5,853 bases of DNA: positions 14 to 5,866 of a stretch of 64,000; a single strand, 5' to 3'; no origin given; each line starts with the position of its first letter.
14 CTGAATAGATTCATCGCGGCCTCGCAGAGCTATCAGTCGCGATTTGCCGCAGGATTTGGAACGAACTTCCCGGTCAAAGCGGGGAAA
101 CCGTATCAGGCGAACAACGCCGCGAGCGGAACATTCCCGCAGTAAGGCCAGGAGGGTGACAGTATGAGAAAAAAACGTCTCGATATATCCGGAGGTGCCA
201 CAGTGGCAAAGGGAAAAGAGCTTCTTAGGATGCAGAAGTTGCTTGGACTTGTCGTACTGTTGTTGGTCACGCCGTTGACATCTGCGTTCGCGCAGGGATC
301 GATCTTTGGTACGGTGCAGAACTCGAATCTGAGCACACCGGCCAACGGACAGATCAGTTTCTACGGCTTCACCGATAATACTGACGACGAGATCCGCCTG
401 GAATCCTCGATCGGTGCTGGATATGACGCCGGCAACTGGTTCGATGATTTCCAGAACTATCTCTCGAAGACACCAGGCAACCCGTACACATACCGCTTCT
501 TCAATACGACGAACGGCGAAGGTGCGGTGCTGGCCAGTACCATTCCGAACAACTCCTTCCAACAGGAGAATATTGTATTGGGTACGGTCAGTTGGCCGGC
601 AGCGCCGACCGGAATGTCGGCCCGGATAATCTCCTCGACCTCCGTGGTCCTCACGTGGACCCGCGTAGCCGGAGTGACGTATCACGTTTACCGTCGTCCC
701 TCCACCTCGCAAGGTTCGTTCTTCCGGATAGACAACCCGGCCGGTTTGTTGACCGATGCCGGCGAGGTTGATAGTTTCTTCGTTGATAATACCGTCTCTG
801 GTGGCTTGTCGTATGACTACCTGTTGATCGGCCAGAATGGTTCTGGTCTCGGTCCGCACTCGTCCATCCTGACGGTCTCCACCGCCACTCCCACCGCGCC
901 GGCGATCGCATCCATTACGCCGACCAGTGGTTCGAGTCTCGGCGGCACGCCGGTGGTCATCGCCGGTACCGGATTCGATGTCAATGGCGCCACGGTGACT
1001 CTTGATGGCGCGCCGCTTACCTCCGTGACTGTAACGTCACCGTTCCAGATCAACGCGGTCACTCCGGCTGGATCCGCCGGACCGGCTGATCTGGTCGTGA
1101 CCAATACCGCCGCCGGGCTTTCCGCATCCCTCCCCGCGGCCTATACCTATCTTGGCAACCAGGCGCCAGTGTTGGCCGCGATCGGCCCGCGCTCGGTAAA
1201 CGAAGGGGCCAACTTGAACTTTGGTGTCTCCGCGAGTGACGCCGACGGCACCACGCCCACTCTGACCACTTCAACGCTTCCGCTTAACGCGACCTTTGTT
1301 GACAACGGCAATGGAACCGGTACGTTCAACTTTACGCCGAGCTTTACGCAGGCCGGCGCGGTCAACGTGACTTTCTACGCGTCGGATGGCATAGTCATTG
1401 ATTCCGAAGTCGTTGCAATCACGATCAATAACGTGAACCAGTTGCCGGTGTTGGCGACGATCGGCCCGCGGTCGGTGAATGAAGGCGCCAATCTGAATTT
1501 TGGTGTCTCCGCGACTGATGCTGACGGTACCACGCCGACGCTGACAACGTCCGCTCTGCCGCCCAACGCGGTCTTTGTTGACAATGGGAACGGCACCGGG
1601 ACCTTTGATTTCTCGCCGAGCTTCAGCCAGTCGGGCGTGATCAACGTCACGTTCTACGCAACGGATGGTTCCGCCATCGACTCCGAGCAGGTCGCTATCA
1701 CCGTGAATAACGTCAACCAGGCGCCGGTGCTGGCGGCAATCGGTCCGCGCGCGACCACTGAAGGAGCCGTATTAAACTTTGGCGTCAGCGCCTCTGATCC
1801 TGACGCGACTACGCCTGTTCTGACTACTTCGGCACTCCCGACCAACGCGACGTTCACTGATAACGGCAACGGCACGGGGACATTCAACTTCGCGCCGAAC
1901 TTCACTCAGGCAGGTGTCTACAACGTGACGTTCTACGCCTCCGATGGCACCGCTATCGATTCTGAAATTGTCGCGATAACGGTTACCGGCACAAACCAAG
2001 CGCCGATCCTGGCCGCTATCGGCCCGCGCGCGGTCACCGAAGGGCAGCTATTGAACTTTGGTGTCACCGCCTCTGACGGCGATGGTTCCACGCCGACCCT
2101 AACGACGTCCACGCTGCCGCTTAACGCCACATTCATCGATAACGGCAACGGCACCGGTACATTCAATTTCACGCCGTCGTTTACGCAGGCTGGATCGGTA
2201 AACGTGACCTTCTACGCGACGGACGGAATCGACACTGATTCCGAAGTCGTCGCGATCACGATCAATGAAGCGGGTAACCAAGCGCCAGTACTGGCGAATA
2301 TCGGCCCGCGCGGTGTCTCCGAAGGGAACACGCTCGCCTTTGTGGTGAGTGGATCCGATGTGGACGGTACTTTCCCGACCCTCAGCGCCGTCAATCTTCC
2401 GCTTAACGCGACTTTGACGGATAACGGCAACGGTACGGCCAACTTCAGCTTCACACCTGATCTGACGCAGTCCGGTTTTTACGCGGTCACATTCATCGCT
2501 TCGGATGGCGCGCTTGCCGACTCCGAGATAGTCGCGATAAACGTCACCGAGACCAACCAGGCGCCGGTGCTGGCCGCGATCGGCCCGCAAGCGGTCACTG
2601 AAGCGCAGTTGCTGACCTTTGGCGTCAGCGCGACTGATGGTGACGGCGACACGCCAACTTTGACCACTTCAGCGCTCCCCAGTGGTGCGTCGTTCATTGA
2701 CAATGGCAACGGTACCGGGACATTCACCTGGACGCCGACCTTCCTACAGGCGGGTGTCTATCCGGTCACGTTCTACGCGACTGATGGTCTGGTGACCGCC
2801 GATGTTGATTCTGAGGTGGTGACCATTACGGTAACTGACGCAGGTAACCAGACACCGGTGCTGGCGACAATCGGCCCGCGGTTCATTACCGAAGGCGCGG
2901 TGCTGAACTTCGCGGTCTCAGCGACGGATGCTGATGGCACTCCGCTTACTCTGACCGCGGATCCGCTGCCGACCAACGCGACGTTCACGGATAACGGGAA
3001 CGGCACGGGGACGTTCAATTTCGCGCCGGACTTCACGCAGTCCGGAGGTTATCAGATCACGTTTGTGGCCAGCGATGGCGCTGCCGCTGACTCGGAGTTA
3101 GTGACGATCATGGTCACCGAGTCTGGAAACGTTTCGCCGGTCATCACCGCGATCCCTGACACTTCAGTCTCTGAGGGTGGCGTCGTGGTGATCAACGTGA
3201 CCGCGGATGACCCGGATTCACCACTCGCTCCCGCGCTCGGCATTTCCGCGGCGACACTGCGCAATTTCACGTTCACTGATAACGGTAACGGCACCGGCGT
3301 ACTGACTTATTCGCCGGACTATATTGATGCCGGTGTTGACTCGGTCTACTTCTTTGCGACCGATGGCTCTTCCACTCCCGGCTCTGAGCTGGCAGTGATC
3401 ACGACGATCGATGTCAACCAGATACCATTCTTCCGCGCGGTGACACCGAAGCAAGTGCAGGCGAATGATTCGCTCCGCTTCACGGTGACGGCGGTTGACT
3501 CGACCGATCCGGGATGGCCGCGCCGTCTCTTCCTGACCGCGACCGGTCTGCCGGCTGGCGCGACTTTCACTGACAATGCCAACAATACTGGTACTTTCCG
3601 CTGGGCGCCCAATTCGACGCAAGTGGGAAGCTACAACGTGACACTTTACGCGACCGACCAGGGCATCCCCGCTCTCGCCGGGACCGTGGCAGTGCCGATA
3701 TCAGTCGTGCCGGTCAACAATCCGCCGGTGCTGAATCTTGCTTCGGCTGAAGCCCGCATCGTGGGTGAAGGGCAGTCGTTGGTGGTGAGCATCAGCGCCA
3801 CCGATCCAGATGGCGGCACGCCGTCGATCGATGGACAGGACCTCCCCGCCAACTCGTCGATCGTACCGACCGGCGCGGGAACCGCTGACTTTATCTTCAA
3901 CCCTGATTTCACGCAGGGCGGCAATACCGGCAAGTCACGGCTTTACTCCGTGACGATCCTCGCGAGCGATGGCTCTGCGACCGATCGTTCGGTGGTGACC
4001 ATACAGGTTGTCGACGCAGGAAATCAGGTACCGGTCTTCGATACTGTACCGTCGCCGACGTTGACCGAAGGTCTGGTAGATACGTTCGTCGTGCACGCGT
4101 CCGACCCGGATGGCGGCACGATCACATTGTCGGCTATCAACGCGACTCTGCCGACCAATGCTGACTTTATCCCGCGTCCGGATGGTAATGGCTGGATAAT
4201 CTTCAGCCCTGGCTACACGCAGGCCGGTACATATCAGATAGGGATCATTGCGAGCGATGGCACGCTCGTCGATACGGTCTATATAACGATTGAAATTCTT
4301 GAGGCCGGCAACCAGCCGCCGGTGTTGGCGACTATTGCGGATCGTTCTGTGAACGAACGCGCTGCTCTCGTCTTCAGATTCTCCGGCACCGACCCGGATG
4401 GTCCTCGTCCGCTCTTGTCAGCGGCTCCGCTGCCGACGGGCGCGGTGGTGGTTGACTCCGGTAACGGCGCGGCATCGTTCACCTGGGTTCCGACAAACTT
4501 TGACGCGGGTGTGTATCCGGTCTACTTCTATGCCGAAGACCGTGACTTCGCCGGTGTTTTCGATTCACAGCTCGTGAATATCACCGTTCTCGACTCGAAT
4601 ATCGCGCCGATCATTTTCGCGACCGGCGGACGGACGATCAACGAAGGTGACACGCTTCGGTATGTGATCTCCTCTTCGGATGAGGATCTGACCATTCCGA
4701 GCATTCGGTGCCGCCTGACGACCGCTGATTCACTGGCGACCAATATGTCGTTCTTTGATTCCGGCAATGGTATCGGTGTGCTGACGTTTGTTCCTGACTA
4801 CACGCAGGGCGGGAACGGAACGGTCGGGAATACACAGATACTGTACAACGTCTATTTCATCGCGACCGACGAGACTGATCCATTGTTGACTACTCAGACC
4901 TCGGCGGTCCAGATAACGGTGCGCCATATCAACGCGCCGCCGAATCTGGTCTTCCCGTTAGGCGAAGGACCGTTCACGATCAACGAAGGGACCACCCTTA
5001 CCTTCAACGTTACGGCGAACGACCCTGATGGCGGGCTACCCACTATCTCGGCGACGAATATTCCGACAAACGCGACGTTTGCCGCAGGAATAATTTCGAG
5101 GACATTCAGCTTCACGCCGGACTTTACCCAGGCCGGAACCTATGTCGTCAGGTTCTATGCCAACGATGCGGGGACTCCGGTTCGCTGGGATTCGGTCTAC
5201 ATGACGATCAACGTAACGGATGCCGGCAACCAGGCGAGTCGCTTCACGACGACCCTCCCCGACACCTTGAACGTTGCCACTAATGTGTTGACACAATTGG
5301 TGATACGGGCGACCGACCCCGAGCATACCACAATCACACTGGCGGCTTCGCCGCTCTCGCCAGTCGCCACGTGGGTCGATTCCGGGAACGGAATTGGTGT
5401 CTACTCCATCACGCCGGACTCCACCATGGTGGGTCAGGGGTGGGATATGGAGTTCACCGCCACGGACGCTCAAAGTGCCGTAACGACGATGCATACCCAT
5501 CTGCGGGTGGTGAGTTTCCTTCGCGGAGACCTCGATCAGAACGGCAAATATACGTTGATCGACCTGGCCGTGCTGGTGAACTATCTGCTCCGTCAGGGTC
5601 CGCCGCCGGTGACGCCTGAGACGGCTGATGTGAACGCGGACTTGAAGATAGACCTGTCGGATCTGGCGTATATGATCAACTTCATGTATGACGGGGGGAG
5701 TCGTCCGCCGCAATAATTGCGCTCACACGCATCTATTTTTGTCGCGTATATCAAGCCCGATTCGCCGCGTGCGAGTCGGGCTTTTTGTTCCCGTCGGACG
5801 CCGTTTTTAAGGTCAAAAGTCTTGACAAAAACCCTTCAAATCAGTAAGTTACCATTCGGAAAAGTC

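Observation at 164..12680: Three consecutive secreted-protein genes, each with its own terminator, all end in dockerin-like modules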

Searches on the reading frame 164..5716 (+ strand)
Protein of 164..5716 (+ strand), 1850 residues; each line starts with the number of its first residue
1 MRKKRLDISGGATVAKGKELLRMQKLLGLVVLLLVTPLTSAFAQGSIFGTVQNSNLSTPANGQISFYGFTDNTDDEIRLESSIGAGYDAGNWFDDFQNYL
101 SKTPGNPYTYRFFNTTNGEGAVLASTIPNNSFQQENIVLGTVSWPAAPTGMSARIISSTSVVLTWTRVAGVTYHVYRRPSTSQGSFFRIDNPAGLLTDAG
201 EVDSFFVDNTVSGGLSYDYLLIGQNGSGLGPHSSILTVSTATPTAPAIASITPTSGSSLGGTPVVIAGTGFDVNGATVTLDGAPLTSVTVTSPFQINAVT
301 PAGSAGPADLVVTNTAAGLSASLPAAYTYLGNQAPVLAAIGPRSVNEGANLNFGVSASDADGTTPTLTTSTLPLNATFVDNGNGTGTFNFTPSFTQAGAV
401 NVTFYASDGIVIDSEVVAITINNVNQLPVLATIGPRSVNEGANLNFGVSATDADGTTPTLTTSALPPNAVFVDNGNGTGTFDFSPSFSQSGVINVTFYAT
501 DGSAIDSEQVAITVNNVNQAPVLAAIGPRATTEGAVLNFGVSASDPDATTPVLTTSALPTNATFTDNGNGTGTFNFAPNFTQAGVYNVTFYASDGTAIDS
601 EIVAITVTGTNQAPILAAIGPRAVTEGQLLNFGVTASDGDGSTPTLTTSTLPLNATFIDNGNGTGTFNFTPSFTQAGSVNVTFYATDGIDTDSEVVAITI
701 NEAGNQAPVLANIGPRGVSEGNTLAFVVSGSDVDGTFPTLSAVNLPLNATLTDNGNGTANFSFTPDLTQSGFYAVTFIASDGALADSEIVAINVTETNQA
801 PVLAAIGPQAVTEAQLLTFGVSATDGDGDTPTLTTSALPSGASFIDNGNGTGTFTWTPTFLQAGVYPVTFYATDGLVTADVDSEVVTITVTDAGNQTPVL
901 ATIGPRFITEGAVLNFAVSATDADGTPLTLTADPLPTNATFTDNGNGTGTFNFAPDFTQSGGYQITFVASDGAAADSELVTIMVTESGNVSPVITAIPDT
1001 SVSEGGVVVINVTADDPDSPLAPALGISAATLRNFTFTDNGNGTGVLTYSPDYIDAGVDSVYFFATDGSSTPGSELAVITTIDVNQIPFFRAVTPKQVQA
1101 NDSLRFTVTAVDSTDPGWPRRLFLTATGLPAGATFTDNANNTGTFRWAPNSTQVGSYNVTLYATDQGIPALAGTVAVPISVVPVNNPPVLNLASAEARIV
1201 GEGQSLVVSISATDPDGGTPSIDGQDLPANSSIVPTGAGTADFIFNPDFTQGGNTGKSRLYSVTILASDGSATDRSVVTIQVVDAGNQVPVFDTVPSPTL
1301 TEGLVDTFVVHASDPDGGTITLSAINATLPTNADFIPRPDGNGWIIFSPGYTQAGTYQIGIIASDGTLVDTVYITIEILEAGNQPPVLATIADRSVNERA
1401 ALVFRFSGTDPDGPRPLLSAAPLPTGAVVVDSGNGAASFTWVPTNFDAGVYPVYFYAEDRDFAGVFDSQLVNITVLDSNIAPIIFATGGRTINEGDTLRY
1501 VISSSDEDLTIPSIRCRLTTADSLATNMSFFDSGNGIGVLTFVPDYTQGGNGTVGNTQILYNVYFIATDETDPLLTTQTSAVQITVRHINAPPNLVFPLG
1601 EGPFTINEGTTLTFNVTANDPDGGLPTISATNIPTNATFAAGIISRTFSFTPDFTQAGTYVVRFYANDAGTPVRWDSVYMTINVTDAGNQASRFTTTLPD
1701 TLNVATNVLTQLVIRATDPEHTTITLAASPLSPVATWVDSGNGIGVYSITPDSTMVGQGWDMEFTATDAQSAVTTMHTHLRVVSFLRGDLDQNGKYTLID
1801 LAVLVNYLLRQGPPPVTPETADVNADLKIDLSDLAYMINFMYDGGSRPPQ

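Call 3: search_protein_families(library=pfam, proteins=[window:164-5716:+], max_evalue=0.1)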
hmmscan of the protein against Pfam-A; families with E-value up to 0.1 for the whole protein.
window:164-5716:+ (1850 aa): 16 families
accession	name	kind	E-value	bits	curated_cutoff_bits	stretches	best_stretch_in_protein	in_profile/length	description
PF17963.7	Big_9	-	2.5e-63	211.4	23.6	12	895-982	1-88/89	Bacterial Ig domain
PF17892.7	Cadherin_5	-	1.8e-38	130.7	26.5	7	919-981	32-94/98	Cadherin-like domain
PF17803.7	Cadherin_4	-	7.7e-34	116.5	25.1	9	509-574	2-71/71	Bacterial cadherin-like domain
PF05345.18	He_PIG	-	4.6e-25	88.3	24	6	800-891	1-96/96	Putative Ig domain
PF00630.25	Filamin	-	2e-19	70.6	26.9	0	347-404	19-82/93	Filamin/ABP280 repeat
PF18911.6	PKD_4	-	1.6e-14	54.2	27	3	518-600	1-76/85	PKD domain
PF01833.30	TIG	-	6.2e-11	42.6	20.9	1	246-329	1-84/84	IPT/TIG domain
PF00404.24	Dockerin_1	-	4.8e-09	36.7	22.9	1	1788-1840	2-55/57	Dockerin type I domain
PF25275.1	Golvesin_C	-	3.9e-08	33.9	31.6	0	842-875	31-64/132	Golvesin C-terminal domain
PF05660.16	DUF807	-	2.1e-07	31.4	25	0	487-519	91-123/142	Coxiella burnetii protein of unknown function (DUF807)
PF18981.6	InlK_D3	-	6.3e-07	29.8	25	0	570-608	36-74/75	Internalin K domain (D3/D4)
PF00041.27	fn3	-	0.0003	21.4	25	0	147-182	2-41/84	Fibronectin type III domain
PF12499.13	DUF3707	-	0.0017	19.3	24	0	567-621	27-85/148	Pherophorin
PF00801.26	PKD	-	0.0049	17.3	23.5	0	918-981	4-77/80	PKD domain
PF00028.23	Cadherin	-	0.023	15.5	28.8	0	1154-1181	64-92/93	Cadherin domain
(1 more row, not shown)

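Call 9: search_protein_families(library=ncbifam, proteins=[window:164-5716:+], max_evalue=1)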
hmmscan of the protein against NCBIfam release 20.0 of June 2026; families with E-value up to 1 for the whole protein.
window:164-5716:+ (1850 aa): 2 families
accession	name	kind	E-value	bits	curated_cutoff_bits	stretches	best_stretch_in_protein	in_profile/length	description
NF012211.1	tand_rpt_95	domain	1.1e-64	214.5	90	12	449-524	18-94/98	tandem-95 repeat protein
NF038112.1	myxo_dep_M36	subfamily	2.9e-59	200.4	1500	7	477-735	1243-1503/1604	myxosortase-dependent M36 family metallopeptidase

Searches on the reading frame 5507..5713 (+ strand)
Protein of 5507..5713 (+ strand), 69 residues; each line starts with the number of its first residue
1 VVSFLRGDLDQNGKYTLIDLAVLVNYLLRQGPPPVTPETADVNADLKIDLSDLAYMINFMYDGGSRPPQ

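Call 4: search_protein_families(library=pfam, proteins=[window:5507-5713:+], max_evalue=10)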
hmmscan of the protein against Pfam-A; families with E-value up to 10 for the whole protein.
seq(69 aa): 2 families
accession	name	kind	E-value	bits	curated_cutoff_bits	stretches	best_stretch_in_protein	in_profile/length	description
PF00404.24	Dockerin_1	-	4.4e-11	43.2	22.9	1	7-59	2-55/57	Dockerin type I domain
PF12737.12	Mating_C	-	0.17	11.5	22.5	1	29-56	228-255/409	C-terminal domain of homeodomain 1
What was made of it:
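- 5525..5713 (+): Tail 1: canonical, Cys-free type I dockerin with loops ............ and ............. Pfam Dockerin_1 scores 43.2 bits on the tail alone, against a gathering threshold of 22.9 (call 4).
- Tail 2 fails Pfam Dockerin_1 and tail 3 is below threshold (call 4).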
